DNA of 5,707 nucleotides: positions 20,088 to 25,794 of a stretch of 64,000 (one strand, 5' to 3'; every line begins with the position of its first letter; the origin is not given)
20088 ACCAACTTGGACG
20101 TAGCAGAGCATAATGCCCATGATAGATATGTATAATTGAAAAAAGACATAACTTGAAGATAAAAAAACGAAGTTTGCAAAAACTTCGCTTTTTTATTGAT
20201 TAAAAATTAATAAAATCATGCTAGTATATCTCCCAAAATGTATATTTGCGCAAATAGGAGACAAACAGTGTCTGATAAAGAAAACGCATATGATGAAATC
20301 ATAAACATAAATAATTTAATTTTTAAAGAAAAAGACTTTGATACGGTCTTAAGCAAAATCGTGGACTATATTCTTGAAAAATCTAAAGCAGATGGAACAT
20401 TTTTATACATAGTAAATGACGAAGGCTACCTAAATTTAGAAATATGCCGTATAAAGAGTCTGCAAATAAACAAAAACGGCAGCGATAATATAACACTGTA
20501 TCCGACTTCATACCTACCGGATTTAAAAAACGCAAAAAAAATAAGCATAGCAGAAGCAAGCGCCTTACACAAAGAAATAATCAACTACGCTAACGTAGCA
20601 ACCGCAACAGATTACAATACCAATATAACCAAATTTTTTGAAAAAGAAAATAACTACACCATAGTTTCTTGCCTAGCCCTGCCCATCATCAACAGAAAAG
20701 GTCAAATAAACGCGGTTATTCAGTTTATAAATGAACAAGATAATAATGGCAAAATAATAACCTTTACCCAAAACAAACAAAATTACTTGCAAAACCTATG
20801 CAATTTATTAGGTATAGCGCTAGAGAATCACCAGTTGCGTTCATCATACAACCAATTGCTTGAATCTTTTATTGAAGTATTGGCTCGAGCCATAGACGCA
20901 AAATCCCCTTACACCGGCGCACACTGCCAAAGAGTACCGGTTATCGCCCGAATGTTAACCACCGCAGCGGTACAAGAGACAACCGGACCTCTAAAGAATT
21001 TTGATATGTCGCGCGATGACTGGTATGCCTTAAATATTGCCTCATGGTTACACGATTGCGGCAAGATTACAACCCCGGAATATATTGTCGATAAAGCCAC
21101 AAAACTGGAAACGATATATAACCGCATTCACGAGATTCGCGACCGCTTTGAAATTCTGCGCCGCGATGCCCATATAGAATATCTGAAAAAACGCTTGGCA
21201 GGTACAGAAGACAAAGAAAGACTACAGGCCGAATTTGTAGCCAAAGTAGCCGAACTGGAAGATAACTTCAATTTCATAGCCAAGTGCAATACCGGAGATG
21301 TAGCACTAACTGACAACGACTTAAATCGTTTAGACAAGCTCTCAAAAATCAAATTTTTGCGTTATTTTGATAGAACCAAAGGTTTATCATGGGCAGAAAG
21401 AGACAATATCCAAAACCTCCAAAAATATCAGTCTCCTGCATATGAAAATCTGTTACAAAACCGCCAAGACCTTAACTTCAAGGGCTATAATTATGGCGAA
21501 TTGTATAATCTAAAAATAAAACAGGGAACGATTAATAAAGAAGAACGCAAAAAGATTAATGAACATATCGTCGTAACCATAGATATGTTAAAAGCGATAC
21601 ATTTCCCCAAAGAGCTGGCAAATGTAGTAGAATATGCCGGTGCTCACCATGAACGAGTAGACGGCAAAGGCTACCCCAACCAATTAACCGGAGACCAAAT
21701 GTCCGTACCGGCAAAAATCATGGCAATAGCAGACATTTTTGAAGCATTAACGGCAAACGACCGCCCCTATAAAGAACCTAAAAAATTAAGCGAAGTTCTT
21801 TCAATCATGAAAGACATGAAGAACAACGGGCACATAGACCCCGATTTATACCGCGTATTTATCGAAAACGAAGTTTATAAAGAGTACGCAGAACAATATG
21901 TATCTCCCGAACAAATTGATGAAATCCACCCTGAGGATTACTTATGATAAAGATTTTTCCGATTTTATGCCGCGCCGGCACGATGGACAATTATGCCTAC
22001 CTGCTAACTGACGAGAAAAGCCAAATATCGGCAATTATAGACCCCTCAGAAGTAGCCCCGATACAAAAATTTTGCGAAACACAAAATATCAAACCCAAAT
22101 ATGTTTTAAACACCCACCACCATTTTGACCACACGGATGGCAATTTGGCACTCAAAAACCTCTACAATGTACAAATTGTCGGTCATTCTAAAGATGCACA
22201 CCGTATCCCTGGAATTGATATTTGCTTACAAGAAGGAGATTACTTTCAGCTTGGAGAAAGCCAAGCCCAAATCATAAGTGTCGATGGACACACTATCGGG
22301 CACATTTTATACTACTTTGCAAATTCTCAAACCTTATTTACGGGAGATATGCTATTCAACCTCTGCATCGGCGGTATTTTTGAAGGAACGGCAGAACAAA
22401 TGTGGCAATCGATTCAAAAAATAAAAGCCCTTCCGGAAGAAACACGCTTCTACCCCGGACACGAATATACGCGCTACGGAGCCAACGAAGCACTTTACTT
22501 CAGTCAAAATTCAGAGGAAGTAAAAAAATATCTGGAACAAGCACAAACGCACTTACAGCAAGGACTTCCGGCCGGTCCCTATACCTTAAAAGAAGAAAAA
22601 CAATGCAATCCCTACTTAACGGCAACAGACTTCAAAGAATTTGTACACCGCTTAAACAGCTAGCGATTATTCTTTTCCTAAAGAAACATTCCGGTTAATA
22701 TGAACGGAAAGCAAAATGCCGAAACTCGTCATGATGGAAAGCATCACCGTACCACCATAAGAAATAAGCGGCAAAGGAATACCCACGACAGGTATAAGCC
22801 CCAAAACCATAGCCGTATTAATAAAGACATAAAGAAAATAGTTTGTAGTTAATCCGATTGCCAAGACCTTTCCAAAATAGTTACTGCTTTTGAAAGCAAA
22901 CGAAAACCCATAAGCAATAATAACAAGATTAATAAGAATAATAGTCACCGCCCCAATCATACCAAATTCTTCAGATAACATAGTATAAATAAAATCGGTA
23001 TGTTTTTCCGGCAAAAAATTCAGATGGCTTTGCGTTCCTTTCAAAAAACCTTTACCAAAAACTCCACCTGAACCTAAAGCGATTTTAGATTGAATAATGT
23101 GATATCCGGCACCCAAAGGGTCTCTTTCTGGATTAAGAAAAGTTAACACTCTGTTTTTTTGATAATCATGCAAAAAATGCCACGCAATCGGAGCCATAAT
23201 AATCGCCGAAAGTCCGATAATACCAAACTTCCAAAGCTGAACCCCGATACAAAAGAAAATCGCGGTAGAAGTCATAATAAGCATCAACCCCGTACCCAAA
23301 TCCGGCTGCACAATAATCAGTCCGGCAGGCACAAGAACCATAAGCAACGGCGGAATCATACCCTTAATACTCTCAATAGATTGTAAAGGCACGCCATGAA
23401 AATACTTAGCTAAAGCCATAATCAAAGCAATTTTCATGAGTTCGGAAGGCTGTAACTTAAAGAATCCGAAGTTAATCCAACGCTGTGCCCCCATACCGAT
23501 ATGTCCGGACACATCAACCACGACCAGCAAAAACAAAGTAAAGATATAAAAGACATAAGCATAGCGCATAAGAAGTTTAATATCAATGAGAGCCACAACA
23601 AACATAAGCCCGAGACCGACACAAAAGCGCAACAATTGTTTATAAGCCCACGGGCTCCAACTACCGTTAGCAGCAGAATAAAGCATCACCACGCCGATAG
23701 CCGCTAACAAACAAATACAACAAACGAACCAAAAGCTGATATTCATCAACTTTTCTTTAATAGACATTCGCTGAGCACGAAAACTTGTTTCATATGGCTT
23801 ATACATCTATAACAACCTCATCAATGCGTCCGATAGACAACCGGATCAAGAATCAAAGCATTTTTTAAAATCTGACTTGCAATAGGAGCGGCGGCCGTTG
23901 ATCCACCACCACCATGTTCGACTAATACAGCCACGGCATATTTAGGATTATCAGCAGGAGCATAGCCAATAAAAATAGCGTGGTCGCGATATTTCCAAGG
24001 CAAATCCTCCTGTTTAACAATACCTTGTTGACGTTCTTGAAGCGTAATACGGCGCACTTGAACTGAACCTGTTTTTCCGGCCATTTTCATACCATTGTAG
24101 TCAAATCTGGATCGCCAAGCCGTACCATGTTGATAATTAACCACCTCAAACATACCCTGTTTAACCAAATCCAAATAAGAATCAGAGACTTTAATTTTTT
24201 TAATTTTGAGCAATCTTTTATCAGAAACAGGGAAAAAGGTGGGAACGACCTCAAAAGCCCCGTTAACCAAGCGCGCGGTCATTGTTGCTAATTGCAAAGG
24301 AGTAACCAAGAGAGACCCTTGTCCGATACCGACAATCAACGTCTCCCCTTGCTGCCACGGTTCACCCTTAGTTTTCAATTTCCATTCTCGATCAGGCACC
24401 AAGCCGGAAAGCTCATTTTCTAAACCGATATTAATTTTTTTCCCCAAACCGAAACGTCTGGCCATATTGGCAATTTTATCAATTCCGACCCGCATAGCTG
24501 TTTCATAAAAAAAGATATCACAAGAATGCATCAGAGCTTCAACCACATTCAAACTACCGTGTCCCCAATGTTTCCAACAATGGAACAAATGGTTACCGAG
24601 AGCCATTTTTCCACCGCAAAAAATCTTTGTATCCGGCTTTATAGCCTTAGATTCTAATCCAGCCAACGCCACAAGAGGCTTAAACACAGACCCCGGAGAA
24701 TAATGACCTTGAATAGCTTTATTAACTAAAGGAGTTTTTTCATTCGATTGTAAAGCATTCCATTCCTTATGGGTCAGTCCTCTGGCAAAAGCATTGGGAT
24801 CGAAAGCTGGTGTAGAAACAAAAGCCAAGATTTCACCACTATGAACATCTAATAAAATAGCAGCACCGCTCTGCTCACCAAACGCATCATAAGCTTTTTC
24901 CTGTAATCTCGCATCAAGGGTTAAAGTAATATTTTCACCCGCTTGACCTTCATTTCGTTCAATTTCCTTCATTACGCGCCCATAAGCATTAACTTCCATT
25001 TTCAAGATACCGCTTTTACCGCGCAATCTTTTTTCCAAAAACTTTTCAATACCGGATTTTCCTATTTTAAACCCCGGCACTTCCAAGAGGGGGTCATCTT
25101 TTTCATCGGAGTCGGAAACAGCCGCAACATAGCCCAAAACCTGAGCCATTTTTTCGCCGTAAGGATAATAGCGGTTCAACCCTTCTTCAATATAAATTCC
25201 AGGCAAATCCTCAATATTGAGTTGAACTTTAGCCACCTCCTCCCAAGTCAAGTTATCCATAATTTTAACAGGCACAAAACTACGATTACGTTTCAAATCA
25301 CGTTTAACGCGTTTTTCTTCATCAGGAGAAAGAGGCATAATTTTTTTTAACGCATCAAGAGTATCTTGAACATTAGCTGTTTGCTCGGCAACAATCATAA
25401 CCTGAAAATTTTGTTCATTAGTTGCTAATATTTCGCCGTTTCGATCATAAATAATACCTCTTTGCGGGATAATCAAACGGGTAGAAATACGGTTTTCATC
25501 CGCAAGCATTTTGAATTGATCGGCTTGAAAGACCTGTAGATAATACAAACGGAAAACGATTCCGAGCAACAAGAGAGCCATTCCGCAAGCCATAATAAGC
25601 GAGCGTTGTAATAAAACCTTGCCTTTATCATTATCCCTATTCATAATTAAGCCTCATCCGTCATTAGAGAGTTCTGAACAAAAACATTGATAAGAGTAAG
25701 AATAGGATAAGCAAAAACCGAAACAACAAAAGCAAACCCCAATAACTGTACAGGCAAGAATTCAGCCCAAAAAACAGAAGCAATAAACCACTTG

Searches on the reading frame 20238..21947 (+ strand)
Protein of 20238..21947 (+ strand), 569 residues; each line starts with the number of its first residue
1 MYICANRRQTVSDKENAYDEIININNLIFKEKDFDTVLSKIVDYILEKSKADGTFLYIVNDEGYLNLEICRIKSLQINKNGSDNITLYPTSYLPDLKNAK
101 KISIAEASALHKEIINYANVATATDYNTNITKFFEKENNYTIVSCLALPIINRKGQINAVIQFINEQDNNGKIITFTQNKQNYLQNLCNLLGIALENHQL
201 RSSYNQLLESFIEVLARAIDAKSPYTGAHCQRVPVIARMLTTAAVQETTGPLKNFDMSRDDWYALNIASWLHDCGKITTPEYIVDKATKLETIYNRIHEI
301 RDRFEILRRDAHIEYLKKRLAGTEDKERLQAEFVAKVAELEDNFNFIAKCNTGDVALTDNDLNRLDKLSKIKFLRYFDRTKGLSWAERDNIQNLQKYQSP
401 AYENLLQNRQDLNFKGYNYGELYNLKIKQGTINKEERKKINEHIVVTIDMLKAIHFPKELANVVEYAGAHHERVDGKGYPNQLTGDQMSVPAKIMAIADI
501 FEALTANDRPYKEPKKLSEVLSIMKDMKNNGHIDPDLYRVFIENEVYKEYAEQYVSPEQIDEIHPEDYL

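Call 19: search_protein_families(library=pfam, proteins=[window:20238-21947:+], max_evalue=0.00001)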
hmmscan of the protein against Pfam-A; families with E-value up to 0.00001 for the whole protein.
window:20238-21947:+ (569 aa): 4 families
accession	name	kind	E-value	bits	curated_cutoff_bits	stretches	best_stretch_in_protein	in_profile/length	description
PF13487.12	HD_5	-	1.8e-39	135.6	27.2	1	417-537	49-170/170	HD domain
PF01966.28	HD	-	5.6e-09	36.7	22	0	434-503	49-115/116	HD domain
PF01590.32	GAF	-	1.4e-06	29.4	22.4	1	33-195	1-133/133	GAF domain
PF13185.12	GAF_2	-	4.9e-06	27.2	28.6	1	32-196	2-136/136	GAF domain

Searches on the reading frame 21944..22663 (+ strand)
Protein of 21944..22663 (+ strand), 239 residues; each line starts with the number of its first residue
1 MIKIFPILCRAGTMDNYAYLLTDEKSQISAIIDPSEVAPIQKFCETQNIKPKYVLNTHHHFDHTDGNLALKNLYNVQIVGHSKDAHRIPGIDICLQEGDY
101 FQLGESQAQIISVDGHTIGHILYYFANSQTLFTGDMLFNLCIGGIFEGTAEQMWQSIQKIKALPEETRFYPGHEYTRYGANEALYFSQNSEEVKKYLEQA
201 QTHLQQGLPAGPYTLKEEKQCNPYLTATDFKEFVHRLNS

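Call 19: search_protein_families(library=pfam, proteins=[window:21944-22663:+], max_evalue=0.00001)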
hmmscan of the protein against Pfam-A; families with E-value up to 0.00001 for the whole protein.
window:21944-22663:+ (239 aa): 2 families
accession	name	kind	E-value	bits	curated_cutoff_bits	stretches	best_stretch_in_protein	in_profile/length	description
PF00753.33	Lactamase_B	-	5.7e-18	66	22.7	1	17-173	7-196/196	Metallo-beta-lactamase superfamily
PF16123.11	HAGH_C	-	3.1e-08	34.4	25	1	174-228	1-55/83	Hydroxyacylglutathione hydrolase C-terminus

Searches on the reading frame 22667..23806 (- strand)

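Call 19: search_protein_families(library=pfam, proteins=[window:22667-23806:-], max_evalue=0.00001)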
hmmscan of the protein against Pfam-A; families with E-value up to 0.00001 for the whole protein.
window:22667-23806:- (379 aa): 1 family
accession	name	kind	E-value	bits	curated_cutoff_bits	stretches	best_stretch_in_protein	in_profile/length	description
PF01098.24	FTSW_RODA_SPOVE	-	8.2e-100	334.7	26.4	1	28-372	5-354/356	Cell cycle protein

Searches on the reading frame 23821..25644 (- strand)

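Call 19: search_protein_families(library=pfam, proteins=[window:23821-25644:-], max_evalue=0.00001)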
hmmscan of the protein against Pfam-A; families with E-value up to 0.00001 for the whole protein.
window:23821-25644:- (607 aa): 2 families
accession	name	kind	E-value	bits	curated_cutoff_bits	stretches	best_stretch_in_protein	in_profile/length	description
PF00905.27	Transpeptidase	-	1.2e-65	222.1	22.1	1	260-594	1-299/299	Penicillin binding protein transpeptidase domain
PF03717.20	PBP_dimer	-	1.3e-44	153.2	24.4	1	59-228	3-179/180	Penicillin-binding Protein dimerisation domain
